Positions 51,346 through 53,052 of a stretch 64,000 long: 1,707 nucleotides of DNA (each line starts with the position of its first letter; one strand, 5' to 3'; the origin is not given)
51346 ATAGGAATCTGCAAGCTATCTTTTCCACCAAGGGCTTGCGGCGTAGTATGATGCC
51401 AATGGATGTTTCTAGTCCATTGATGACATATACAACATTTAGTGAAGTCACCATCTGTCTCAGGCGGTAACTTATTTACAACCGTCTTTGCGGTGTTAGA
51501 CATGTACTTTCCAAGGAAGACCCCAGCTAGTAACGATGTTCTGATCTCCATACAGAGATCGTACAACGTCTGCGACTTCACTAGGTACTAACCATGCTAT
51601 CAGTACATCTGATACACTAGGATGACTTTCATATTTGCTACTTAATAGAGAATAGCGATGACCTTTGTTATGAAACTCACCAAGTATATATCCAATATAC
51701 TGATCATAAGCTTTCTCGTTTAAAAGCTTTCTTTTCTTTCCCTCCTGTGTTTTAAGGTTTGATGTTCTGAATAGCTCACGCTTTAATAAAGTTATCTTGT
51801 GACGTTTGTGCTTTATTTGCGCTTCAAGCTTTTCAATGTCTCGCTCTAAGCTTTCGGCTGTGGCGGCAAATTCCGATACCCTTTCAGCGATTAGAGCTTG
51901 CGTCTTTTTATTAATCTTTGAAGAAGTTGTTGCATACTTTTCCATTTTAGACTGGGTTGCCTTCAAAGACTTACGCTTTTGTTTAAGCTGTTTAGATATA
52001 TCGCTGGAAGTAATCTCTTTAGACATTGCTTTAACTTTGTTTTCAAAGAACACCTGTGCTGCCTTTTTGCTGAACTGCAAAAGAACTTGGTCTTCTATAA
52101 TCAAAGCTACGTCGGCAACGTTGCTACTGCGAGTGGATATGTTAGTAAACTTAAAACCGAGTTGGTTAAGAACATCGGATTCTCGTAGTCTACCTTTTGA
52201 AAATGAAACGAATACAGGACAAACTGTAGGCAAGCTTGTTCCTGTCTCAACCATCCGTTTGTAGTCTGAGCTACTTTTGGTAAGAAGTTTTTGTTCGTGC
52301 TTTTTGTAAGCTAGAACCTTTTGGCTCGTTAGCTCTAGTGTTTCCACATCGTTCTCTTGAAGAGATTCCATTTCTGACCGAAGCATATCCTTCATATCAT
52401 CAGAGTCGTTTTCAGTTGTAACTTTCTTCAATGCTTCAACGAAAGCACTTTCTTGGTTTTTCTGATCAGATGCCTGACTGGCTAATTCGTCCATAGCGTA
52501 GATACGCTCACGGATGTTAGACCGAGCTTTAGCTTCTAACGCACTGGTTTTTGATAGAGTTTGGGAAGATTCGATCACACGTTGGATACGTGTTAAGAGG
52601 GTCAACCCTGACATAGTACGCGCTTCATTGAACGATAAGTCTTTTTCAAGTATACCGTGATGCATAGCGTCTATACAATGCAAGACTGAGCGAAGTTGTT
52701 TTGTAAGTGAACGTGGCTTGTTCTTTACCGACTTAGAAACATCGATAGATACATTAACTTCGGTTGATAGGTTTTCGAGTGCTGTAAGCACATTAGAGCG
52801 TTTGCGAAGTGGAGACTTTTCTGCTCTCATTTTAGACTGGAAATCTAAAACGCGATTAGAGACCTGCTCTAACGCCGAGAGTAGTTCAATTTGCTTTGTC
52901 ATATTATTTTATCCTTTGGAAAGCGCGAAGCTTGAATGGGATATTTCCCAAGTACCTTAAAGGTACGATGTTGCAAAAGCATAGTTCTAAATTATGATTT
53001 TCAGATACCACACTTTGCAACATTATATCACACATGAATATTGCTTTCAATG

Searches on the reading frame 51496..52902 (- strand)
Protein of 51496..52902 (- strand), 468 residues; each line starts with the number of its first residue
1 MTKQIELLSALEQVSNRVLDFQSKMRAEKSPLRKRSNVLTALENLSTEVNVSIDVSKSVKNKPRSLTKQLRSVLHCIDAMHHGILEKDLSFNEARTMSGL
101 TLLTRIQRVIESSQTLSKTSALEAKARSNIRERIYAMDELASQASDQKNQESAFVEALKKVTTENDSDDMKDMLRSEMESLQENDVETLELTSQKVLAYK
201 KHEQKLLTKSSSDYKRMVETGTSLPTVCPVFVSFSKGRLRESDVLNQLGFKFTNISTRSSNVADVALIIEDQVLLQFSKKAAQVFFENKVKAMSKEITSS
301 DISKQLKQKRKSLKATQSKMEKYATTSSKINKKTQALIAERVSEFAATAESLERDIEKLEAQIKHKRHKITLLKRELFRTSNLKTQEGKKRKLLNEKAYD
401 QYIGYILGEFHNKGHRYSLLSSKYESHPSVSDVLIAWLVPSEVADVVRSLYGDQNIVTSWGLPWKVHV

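Call 10: search_protein_families(library=phrogs, proteins=[window:51496-52902:-], max_evalue=0.001)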
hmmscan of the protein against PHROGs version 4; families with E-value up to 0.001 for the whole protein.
window:51496-52902:- (468 aa): 1 family
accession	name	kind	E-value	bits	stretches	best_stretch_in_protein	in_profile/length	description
phrog_34809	-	unknown function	2.6e-05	24.2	1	119-464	79-419/422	-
